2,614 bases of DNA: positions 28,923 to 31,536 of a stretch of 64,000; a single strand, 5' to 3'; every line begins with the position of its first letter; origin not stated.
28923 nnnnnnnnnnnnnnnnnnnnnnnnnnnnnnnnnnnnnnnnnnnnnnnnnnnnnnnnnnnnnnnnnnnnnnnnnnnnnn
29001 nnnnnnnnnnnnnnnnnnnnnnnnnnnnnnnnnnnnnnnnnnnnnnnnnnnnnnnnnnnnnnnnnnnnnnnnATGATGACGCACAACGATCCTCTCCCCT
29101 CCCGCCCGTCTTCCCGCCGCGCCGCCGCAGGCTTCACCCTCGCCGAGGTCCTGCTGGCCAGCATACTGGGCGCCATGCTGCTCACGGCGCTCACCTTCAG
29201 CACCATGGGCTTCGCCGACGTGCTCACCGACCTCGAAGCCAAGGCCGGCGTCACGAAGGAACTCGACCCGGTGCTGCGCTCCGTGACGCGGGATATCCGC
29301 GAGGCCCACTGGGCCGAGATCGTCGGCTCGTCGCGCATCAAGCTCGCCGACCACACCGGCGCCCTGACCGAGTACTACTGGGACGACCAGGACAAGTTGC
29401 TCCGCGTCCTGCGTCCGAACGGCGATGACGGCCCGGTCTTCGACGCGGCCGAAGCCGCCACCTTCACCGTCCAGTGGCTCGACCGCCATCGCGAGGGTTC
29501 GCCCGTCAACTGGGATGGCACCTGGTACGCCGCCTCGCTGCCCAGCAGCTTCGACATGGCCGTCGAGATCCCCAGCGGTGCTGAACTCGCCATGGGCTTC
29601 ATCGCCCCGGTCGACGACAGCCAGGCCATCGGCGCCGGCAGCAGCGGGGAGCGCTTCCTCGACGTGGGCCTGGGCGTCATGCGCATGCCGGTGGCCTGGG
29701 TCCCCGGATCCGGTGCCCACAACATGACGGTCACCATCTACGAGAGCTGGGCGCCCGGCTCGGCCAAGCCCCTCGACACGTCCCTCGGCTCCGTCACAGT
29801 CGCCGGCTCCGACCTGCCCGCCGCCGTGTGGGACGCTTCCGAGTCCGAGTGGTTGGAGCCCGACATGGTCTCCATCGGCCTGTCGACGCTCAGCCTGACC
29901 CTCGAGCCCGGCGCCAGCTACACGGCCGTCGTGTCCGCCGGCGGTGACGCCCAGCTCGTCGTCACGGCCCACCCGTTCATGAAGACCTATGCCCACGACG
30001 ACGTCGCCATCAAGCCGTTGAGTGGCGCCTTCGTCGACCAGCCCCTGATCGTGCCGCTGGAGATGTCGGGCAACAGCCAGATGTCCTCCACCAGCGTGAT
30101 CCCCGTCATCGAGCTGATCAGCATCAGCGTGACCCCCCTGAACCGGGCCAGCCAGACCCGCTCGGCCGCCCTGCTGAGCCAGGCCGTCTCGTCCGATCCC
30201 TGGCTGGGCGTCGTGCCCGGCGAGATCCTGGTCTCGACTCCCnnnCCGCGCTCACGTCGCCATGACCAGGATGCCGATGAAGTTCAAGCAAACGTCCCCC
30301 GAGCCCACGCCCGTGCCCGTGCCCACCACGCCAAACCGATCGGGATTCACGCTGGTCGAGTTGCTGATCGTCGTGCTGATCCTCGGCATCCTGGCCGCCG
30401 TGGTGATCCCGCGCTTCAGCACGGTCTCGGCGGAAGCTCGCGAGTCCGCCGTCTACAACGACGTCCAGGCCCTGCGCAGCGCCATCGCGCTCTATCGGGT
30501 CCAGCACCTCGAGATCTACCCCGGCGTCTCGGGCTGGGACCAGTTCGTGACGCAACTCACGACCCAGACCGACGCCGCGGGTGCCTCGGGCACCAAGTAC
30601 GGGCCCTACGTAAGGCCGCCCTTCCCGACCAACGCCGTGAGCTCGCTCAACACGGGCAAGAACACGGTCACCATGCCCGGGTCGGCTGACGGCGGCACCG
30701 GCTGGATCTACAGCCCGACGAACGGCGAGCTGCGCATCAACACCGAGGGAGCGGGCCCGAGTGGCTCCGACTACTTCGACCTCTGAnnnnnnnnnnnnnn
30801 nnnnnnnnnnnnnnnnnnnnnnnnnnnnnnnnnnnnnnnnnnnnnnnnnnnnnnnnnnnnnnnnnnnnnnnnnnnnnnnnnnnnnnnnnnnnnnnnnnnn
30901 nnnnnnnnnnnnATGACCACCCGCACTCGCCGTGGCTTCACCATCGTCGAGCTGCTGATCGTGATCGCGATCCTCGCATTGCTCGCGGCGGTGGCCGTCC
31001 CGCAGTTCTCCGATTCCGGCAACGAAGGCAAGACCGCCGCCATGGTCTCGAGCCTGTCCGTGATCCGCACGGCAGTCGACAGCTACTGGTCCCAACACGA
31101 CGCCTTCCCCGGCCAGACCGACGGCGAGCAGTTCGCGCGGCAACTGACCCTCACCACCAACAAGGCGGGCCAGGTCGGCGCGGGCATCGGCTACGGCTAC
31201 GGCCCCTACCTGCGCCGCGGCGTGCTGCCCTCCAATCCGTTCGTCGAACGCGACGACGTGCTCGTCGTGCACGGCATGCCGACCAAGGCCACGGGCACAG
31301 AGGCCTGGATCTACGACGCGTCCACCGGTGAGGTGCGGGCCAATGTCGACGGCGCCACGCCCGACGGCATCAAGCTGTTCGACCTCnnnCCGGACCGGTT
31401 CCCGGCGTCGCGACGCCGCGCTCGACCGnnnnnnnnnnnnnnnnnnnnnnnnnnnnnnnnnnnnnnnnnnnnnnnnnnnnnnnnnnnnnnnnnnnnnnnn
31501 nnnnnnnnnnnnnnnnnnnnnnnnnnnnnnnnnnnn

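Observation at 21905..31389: Eleven consecutive prepilin-type genes organised as three paralogous pseudopilin modules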

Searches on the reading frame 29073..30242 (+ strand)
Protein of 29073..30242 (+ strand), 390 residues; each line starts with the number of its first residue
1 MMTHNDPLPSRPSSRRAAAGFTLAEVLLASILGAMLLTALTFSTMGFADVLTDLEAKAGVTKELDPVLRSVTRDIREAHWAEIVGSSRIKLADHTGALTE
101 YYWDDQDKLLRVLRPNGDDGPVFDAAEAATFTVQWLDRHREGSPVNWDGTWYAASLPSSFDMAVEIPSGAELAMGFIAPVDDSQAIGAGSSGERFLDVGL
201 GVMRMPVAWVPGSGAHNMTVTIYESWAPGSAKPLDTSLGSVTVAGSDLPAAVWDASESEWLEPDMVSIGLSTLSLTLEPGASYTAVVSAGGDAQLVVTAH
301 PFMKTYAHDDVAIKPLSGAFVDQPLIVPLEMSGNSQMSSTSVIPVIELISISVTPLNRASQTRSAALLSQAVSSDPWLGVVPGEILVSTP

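Call 6: search_protein_families(library=pfam, proteins=[window:29073-30242:+], max_evalue=1)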
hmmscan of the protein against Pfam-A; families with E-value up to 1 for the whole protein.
window:29073-30242:+ (390 aa): 1 family
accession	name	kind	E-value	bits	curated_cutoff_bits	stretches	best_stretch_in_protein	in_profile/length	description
PF07963.17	N_methyl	-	0.00098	19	21.2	1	15-40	1-26/27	Prokaryotic N-terminal methylation motif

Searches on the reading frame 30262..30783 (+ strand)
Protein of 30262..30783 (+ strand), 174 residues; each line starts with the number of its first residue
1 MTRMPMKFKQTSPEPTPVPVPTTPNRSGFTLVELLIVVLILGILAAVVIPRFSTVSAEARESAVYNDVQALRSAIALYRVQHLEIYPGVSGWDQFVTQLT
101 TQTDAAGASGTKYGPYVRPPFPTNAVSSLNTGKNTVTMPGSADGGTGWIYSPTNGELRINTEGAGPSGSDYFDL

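Call 6: search_protein_families(library=pfam, proteins=[window:30262-30783:+], max_evalue=1)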
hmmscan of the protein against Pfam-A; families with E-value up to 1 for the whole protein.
window:30262-30783:+ (174 aa): 3 families
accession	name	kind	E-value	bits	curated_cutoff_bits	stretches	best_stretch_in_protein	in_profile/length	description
PF07963.17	N_methyl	-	1.3e-08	34.5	21.2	1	25-48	3-26/27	Prokaryotic N-terminal methylation motif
PF19613.4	DUF6118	-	0.056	13.3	27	1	28-98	145-215/245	Family of unknown function (DUF6118)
PF08334.16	T2SSG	-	0.18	12.3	21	1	57-122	7-66/108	Type II secretion system (T2SS), protein G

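Call 46: search_protein_families(library=ncbifam, proteins=[window:30262-30783:+], max_evalue=0.1)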
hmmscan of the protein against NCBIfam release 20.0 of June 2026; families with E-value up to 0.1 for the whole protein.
window:30262-30783:+ (174 aa): 16 families
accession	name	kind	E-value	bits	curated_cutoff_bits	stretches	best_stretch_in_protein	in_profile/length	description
TIGR01710.1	typeII_sec_gspG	equivalog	9.3e-14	51.6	88.85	1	27-104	1-78/134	type II secretion system major pseudopilin GspG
NF041775.1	typeIV_PilA_Myxo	equivalog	2e-09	37.7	400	1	24-74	8-58/214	type IV pilin protein PilA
NF040999.1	pilin_ComGC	equivalog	8.8e-08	32.2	75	1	27-84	2-58/84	competence type IV pilus major pilin ComGC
TIGR01708.2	typeII_sec_gspH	equivalog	2e-07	31.2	80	1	27-62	2-39/169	type II secretion system minor pseudopilin GspH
TIGR02532.1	IV_pilin_GFxxxE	domain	6.7e-07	28.9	16.3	1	26-49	1-24/24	prepilin-type N-terminal cleavage/methylation domain-containing protein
NF007862.0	PRK10574.1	equivalog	4e-06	27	138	1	25-84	3-62/145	prepilin peptidase-dependent pilin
NF041013.1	T4P_ComGE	equivalog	0.00029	20.9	49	1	27-62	4-39/83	competence type IV pilus minor pilin ComGE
TIGR02596.1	TIGR02596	subfamily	0.005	16.9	70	1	29-57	1-29/196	Verru_Chthon cassette protein D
NF040982.1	ComGD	equivalog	0.0078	16.6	70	1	27-59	2-34/139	competence type IV pilus minor pilin ComGD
NF004412.0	PRK05759.1-3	equivalog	0.026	14.4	156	1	31-70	31-69/185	F0F1 ATP synthase subunit B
TIGR02523.1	type_IV_pilV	equivalog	0.033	14.7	52.2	1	27-49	2-26/139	type IV pilus modification protein PilV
NF007800.0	PRK10506.1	equivalog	0.033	14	158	1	25-47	7-29/163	prepilin peptidase-dependent protein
NF041002.1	pilin_ComGF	equivalog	0.039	14.2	80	0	27-60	2-35/139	competence type IV pilus minor pilin ComGF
TIGR02599.1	TIGR02599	subfamily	0.049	12.8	256.5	1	28-61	1-34/361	Verru_Chthon cassette protein C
NF007160.0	PRK09598.1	equivalog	0.078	11.3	561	1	25-63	114-152/523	phosphoethanolamine--lipid A transferase EptA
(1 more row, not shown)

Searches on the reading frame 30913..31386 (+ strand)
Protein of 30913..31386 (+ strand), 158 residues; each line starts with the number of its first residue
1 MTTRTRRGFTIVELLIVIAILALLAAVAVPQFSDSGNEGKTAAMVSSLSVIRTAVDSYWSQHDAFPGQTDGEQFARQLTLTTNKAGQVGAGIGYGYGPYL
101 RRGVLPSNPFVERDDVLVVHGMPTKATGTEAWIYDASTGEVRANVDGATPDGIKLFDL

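Call 7: search_protein_families(library=pfam, proteins=[window:30913-31386:+], max_evalue=1)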
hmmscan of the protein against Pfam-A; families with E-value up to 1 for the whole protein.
window:30913-31386:+ (158 aa): 1 family
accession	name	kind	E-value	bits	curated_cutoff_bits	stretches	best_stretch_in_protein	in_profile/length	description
PF07963.17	N_methyl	-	8.4e-08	31.9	21.2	1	4-28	2-26/27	Prokaryotic N-terminal methylation motif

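Call 46: search_protein_families(library=ncbifam, proteins=[window:30913-31386:+], max_evalue=0.1)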
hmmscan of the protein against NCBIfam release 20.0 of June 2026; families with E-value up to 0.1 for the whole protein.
window:30913-31386:+ (158 aa): 12 families
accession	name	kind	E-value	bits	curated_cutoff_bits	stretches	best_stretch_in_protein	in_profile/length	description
TIGR01710.1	typeII_sec_gspG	equivalog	1.5e-10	41.2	88.85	1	7-109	1-94/134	type II secretion system major pseudopilin GspG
NF041775.1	typeIV_PilA_Myxo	equivalog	5.9e-10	39.5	400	1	6-66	10-70/214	type IV pilin protein PilA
NF007862.0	PRK10574.1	equivalog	1.3e-07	31.8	138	1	5-57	3-55/145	prepilin peptidase-dependent pilin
TIGR02532.1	IV_pilin_GFxxxE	domain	2.7e-07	30.1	16.3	1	6-29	1-24/24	prepilin-type N-terminal cleavage/methylation domain-containing protein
TIGR01708.2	typeII_sec_gspH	equivalog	1.4e-05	25.2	80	1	7-38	2-33/169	type II secretion system minor pseudopilin GspH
NF040999.1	pilin_ComGC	equivalog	2e-05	24.7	75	1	7-64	2-59/84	competence type IV pilus major pilin ComGC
NF041013.1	T4P_ComGE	equivalog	0.00048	20.2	49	1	7-37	4-35/83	competence type IV pilus minor pilin ComGE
TIGR01711.1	gspJ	equivalog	0.0012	18.7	64.85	1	7-32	1-26/192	type II secretion system minor pseudopilin GspJ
TIGR02596.1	TIGR02596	subfamily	0.0016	18.5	70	1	9-34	1-26/196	Verru_Chthon cassette protein D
NF007800.0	PRK10506.1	equivalog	0.0052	16.6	158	1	3-31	5-33/163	prepilin peptidase-dependent protein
TIGR01707.1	gspI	equivalog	0.051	14.1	44.35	1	8-33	1-26/101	type II secretion system minor pseudopilin GspI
NF040982.1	ComGD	equivalog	0.084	13.3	70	0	7-33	2-28/139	competence type IV pilus minor pilin ComGD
